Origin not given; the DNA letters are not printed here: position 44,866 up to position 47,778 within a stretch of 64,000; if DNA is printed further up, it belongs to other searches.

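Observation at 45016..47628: Glycyl radical enzyme with a non-canonical Cys loop (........) and unknown substrate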

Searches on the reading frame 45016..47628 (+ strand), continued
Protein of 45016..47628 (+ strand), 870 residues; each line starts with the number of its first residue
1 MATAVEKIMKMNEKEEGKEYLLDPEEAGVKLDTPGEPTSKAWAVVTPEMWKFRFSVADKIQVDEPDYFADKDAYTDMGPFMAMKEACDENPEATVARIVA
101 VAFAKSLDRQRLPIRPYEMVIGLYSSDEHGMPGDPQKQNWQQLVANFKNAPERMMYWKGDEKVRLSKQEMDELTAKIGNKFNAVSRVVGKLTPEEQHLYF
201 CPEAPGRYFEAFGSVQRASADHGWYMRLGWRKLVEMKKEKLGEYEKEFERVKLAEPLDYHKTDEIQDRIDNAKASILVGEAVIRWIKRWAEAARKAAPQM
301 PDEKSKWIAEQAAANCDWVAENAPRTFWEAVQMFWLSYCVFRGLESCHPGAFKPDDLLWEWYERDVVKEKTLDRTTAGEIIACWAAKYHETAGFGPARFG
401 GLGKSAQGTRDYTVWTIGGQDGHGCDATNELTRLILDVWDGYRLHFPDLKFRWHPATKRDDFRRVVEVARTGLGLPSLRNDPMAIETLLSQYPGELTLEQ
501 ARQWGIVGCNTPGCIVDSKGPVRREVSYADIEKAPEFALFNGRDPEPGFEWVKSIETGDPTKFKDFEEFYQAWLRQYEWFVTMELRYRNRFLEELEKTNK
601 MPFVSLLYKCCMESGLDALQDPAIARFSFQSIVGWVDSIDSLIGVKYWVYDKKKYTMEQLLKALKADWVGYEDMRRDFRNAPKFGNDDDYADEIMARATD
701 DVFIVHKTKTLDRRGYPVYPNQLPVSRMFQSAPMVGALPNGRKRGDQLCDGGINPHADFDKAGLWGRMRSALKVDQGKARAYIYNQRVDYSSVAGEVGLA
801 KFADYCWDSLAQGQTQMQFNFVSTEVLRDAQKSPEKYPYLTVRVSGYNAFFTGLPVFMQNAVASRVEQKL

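Call 16: find_encoding_contigs(protein=P0072, flank=8000, max_places=1)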
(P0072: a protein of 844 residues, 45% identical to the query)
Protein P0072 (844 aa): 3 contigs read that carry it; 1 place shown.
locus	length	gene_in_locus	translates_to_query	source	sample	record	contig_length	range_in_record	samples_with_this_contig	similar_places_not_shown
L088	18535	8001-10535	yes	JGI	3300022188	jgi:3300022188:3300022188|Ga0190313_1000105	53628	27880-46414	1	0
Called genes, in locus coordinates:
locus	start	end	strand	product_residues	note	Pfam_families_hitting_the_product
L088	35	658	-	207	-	PF13526:DUF4125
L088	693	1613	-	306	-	PF13353:Fer4_12, PF04055:Radical_SAM, PF13237:Fer4_10 (weak)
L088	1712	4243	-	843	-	PF02901:PFL-like, PF01228:Gly_radical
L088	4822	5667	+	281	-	PF20030:bpMoxR (weak), PF00004:AAA (weak), PF07728:AAA_5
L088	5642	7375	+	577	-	-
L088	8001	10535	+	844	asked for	PF02901:PFL-like, PF01228:Gly_radical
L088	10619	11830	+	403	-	PF00108:Thiolase_N, PF00109:ketoacyl-synt (weak), PF02803:Thiolase_C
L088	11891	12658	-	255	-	PF00106:adh_short, PF08659:KR, PF13561:adh_short_C2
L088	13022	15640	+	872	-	PF00989:PAS, PF08448:PAS_4, PF13426:PAS_9, PF08447:PAS_3 (weak), PF00512:HisKA, PF02518:HATPase_c, PF00072:Response_reg, PF01627:Hpt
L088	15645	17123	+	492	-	PF00072:Response_reg, PF00989:PAS (weak), PF13426:PAS_9 (faint), PF00512:HisKA, PF02518:HATPase_c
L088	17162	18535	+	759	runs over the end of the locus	-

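Call 25: find_encoding_contigs(protein=P0001, flank=10000, max_places=4)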
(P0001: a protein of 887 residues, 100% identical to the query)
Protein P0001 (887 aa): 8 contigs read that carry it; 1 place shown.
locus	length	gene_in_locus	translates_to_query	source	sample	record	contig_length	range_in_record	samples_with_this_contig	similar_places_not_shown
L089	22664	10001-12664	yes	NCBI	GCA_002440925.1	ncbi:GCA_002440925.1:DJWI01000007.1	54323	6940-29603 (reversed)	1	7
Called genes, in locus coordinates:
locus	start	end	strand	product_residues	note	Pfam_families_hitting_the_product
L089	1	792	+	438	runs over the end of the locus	PF00344:SecY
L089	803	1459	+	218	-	PF00406:ADK, PF13207:AAA_17, PF13238:AAA_18 (weak), PF05191:ADK_lid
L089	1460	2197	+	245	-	PF00557:Peptidase_M24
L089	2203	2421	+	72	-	PF01176:eIF-1a, PF16745:RsgA_N (weak)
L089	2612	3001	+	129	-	PF00416:Ribosomal_S13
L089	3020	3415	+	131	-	PF00411:Ribosomal_S11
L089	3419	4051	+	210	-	PF00163:Ribosomal_S4, PF01479:S4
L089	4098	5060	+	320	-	PF01193:RNA_pol_L, PF01000:RNA_pol_A_bac, PF03118:RNA_pol_A_CTD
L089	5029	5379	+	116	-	PF01196:Ribosomal_L17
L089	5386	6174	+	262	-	PF01416:PseudoU_synth_1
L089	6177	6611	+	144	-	PF00572:Ribosomal_L13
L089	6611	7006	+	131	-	PF00380:Ribosomal_S9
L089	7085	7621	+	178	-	PF00857:Isochorismatase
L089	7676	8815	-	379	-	PF00989:PAS (weak), PF08448:PAS_4 (weak), PF13426:PAS_9, PF07730:HisKA_3, PF02518:HATPase_c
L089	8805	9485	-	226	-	PF00072:Response_reg, PF00196:GerE, PF04545:Sigma70_r4 (faint), PF08281:Sigma70_r4_2 (weak)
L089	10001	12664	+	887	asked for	PF02901:PFL-like, PF01228:Gly_radical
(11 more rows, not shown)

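Call 26: find_encoding_contigs(protein=P0004, flank=10000, max_places=2)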
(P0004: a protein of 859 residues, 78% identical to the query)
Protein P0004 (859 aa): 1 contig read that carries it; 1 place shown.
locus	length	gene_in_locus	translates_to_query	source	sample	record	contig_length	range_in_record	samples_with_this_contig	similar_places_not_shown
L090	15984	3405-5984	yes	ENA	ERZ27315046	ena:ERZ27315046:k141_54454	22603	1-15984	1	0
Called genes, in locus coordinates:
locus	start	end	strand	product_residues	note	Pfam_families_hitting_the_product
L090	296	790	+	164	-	PF04290:DctQ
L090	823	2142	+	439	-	PF06808:DctM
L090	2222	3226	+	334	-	PF03480:DctP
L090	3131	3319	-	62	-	-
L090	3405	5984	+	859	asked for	PF02901:PFL-like, PF01228:Gly_radical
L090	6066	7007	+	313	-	PF13353:Fer4_12, PF00037:Fer4 (weak), PF13237:Fer4_10 (weak), PF14697:Fer4_21 (weak), PF12838:Fer4_7, PF13187:Fer4_9 (weak), PF12837:Fer4_6 (weak), PF04055:Radical_SAM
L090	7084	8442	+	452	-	PF03972:MmgE_PrpD_N, PF19305:MmgE_PrpD_C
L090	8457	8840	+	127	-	PF04055:Radical_SAM (weak)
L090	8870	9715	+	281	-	PF05681:Fumerase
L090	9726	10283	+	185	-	PF05683:Fumerase_C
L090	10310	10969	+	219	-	PF22483:Mu-transpos_C_2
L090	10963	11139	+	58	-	-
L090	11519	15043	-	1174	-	PF18731:HEPN_Swt1, PF04465:DUF499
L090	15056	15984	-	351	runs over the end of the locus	PF08843:AbiEii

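Call 27: find_related_loci(query=A1, collection=metagenome_contigs, flank=10000)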
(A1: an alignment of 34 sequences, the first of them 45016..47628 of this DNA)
Query A1 (870 aa) in metagenome_contigs; peptide patterns used: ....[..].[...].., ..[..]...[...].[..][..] (x = any residue, [..] = any of these).
600 stretches matched a pattern (row limit reached: there are more); 580 encode a relative of the query (tblastn E <= 1e-3); the best 80 are kept; 79 distinct loci.
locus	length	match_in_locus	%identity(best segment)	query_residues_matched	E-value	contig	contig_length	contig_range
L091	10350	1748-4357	78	1-870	0e+0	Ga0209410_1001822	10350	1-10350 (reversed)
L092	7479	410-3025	76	1-870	0e+0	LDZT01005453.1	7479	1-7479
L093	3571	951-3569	72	2-868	0e+0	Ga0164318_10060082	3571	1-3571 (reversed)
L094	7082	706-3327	71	3-870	0e+0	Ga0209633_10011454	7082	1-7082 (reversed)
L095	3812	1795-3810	77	1-672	0e+0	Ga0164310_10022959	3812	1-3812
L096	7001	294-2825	53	20-870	0e+0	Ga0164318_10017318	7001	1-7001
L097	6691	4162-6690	51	20-869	0e+0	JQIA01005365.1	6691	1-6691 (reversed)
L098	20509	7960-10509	50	14-870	0e+0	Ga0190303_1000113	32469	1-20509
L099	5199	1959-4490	51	20-870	0e+0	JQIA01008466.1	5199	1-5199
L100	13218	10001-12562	68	18-870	0e+0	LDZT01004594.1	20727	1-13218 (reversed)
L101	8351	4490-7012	45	16-870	0e+0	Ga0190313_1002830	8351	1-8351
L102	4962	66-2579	44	20-870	0e+0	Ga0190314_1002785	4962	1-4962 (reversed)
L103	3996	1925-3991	50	13-708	0e+0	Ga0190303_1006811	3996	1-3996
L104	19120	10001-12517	45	20-870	0e+0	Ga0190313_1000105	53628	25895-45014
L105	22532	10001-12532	54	20-870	0e+0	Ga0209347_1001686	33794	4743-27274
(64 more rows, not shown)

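Call 35: search_protein_families(library=pfam, proteins=[L105:7027-8556:+, L105:8598-9776:+, L105:15886-17094:+, L105:17108-18664:+, L100:7313-8704:+, L100:9036-9722:+, L100:5740-6954:+, L100:4524-5714:+, L095:952-1374:+, L091:148-933:+], max_evalue=0.00001)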
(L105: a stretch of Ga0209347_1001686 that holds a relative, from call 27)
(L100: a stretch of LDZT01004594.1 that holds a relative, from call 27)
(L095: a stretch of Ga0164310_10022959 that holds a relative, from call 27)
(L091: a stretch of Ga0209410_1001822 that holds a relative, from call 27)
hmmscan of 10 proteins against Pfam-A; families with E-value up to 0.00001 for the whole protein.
L105:7027-8556:+ (509 aa): 2 families
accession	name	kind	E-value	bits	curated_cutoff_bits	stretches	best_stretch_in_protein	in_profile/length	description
PF13336.12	AcetylCoA_hyd_C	-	3.7e-38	131.3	23.7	1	332-475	4-153/154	Acetyl-CoA hydrolase/transferase C-terminal domain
PF02550.21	AcetylCoA_hydro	-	2.9e-13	50.7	24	1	19-228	2-198/198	Acetyl-CoA hydrolase/transferase N-terminal domain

L105:8598-9776:+ (392 aa): 1 family
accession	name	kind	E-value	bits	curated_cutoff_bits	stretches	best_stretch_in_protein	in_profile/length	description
PF02515.22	CoA_transf_3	-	1.2e-132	442.9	23.3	1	5-365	1-366/366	CoA-transferase family III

L105:15886-17094:+ (402 aa): 1 family
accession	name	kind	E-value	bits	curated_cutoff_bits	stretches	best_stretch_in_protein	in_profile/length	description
PF03977.18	OAD_beta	-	4.2e-109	365.2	31.6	1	26-398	2-348/349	Na+-transporting oxaloacetate decarboxylase beta subunit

L105:17108-18664:+ (518 aa): 2 families
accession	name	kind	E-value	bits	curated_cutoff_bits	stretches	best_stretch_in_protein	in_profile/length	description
PF01039.27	Carboxyl_trans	-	9.5e-165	549.4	22.3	1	33-514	3-491/493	Carboxyl transferase domain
PF03255.19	ACCA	-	9.3e-10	38.6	23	1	311-447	94-234/310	Acetyl co-enzyme A carboxylase carboxyltransferase-like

L100:7313-8704:+ (463 aa): 2 families
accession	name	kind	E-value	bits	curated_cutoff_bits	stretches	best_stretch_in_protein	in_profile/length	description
PF00206.25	Lyase_1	-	4.3e-75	253.5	27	1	10-305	1-312/312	Lyase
PF14698.11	ASL_C2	-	8.7e-24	84.2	27.3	1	368-436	1-69/69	Argininosuccinate lyase C-terminal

L100:9036-9722:+ (228 aa): 2 families
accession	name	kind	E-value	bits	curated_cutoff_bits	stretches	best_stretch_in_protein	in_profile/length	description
PF07729.17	FCD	-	1.5e-29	103.3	24.3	1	85-209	1-125/125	FCD domain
PF00392.27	GntR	-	4.4e-17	61.9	27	1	15-75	3-64/64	Bacterial regulatory proteins, gntR family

L100:5740-6954:+ (404 aa): 2 families
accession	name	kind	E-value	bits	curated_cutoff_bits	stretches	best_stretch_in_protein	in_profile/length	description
PF20979.2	Arginosuc_syn_C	-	4.3e-92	308.1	27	1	175-394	1-219/219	Arginosuccinate synthase C-terminal domain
PF00764.25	Arginosuc_synth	-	5.9e-72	241.4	27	1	6-166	1-162/162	Arginosuccinate synthase N-terminal HUP domain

L100:4524-5714:+ (396 aa): 1 family
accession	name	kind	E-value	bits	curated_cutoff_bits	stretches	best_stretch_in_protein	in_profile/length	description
PF00202.27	Aminotran_3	-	5.2e-130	434.2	30.5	1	18-392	6-402/403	Aminotransferase class-III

L095:952-1374:+ (140 aa): 1 family
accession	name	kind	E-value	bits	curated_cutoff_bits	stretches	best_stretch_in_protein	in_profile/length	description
PF01243.27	PNPOx_N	-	1.1e-18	68.2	28.1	1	11-128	2-118/120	Pyridoxamine 5'-phosphate oxidase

L091:148-933:+ (261 aa): 2 families
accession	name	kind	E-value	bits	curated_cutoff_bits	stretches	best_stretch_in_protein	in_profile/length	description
PF01614.24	IclR_C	-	4.8e-41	140.6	24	1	84-253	5-174/174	Bacterial transcriptional regulator IclR C-terminal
PF09339.16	HTH_IclR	-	2.5e-13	50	22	1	13-61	1-49/52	IclR helix-turn-helix domain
